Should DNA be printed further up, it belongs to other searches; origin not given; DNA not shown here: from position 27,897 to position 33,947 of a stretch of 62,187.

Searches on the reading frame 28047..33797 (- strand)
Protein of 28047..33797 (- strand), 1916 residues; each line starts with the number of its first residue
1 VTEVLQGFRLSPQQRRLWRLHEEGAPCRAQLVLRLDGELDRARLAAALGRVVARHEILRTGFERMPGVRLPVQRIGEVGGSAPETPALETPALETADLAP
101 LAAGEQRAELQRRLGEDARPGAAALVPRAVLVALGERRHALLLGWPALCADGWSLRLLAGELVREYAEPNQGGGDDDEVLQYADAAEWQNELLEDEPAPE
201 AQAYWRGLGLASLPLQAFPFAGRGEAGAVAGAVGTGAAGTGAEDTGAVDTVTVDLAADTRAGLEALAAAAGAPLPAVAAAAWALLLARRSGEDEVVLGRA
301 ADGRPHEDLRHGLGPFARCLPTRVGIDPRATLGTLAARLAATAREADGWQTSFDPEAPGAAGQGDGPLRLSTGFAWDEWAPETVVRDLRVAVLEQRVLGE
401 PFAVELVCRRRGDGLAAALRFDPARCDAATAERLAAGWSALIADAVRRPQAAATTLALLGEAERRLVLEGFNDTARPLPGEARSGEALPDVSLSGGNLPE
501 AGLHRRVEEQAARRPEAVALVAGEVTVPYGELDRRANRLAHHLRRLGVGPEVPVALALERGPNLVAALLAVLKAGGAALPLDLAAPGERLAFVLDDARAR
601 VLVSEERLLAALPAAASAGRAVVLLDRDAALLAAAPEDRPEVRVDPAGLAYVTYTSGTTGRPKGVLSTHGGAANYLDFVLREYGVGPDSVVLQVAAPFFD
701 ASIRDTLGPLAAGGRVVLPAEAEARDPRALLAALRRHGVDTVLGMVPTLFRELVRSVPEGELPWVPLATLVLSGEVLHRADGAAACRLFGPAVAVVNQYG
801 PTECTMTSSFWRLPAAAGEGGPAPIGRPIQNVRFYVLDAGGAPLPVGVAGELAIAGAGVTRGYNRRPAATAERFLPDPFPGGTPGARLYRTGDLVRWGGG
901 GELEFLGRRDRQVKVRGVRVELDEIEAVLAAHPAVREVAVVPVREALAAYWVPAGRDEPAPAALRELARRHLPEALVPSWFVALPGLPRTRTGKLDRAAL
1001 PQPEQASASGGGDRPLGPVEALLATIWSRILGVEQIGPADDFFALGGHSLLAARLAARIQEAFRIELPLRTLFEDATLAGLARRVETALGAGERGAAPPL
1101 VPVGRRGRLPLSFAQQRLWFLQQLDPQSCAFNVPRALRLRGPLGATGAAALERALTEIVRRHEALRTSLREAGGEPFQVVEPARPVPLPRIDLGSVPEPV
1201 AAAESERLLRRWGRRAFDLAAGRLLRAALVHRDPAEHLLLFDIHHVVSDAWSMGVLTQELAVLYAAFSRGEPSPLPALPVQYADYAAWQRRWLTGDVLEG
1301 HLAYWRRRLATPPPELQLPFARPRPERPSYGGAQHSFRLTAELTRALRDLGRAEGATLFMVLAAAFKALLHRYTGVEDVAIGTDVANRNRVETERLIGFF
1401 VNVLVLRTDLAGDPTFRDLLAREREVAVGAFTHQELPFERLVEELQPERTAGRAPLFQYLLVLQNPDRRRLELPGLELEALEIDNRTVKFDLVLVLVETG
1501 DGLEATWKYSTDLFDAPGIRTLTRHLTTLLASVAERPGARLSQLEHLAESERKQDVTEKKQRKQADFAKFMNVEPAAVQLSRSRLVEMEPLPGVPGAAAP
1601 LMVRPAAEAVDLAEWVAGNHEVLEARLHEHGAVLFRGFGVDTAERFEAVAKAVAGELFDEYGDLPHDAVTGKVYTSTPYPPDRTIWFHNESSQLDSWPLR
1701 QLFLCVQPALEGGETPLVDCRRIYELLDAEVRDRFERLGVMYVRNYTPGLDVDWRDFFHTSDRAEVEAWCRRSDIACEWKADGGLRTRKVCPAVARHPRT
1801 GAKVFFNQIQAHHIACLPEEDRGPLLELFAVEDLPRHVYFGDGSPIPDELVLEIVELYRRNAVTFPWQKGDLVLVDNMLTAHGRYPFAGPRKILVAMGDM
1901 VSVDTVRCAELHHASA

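Call 10: search_protein_families(library=pfam, proteins=[window:28047-33797:-], max_evalue=0.001)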
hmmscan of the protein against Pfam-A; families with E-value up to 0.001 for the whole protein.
window:28047-33797:- (1916 aa): 5 families
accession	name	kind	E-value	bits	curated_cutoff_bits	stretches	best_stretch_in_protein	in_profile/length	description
PF00668.25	Condensation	-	2.4e-145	485.2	30.6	2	1107-1554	3-454/456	Condensation domain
PF00501.34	AMP-binding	-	5.5e-80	269.4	29.9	1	508-863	2-383/384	AMP-binding enzyme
PF02668.22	TauD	-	1.5e-46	159.9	27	1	1605-1896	9-266/267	Taurine catabolism dioxygenase TauD, TfdA family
PF00550.31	PP-binding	-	8.2e-17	61.7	20.8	1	1022-1085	2-67/67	Phosphopantetheine attachment site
PF13193.12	AMP-binding_C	-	3e-13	50.9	24.5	1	924-994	1-76/76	AMP-binding enzyme C-terminal domain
